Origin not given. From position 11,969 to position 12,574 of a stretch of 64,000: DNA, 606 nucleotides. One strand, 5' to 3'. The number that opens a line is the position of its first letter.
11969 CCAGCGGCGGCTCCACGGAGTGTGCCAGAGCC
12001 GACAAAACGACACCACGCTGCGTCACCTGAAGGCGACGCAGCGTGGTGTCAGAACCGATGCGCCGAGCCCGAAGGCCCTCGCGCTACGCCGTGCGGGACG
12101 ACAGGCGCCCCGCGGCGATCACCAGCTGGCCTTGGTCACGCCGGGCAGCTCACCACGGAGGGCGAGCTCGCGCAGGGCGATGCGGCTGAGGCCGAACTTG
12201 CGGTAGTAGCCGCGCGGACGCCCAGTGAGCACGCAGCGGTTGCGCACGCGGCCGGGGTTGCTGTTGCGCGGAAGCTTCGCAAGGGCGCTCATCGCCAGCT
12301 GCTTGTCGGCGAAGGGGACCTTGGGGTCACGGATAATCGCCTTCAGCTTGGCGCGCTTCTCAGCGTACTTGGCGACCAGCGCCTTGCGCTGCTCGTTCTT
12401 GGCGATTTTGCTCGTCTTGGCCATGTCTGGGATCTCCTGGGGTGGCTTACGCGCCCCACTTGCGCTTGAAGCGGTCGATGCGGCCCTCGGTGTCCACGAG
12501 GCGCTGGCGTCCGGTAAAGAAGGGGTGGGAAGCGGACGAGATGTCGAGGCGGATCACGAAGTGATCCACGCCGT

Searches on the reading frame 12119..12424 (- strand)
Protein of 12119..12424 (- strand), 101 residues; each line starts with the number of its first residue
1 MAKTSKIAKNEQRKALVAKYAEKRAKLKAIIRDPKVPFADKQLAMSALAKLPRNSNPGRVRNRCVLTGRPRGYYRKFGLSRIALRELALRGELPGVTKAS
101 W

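Call 65: search_protein_families(library=pfam, proteins=[window:12119-12424:-], max_evalue=0.0001)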
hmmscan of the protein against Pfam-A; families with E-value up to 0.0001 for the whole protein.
window:12119-12424:- (101 aa): 1 family
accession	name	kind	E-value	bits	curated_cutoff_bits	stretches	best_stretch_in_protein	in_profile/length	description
PF00253.27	Ribosomal_S14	-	2.1e-29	101.5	27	1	48-100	2-54/54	Ribosomal protein S14p/S29e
